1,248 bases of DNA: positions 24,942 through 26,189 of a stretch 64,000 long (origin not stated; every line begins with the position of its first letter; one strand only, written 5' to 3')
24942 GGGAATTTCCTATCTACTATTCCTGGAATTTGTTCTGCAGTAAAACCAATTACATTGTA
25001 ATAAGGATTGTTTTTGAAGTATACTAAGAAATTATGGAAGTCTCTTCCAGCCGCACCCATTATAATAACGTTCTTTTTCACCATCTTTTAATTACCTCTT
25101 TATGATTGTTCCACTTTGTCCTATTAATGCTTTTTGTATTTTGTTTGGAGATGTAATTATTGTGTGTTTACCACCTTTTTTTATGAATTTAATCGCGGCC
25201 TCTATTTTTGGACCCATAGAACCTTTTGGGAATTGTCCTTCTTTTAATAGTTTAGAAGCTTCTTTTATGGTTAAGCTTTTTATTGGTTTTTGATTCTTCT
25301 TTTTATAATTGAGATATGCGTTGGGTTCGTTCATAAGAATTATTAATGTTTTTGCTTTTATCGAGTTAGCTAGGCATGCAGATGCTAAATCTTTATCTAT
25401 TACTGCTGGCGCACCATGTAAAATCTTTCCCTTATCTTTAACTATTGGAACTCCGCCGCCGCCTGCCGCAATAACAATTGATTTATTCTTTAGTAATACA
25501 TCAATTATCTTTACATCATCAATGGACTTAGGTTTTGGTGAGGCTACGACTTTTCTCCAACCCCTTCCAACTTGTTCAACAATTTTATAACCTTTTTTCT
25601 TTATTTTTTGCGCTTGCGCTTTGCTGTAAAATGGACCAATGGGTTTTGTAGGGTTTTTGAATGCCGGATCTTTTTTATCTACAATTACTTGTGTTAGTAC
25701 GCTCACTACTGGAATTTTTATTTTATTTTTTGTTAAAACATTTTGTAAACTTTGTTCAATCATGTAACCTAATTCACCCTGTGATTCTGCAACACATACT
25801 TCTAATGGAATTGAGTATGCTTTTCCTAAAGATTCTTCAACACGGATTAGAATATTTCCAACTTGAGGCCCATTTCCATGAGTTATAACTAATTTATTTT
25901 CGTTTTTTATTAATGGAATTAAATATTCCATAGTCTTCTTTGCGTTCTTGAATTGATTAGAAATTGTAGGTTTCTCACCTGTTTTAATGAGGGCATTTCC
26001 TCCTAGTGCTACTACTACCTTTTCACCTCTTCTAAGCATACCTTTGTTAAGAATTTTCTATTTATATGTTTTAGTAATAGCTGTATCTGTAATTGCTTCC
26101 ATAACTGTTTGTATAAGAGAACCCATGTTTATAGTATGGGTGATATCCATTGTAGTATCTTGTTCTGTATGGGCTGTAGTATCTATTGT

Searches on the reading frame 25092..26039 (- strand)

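Call 58: search_protein_families(library=ncbifam, proteins=[window:25092-26039:-], max_evalue=1e-8)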
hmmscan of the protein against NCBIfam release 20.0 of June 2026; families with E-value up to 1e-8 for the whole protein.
window:25092-26039:- (315 aa): 5 families
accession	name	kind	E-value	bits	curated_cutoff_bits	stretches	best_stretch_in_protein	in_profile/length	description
TIGR00746.1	arcC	equivalog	8.7e-114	379.7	358.25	1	7-314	2-308/309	carbamate kinase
NF009007.0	PRK12352.1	subfamily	1.9e-98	329.3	266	1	6-314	3-314/316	carbamate kinase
NF009008.0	PRK12354.1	subfamily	1.3e-96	323.3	361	1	7-314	2-299/308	carbamate kinase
NF006926.0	PRK09411.1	equivalog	6.7e-74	248.7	416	1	7-314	3-296/297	carbamate kinase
TIGR00761.1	argB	equivalog_domain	6.4e-11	42.2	151.3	0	195-295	135-231/231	acetylglutamate kinase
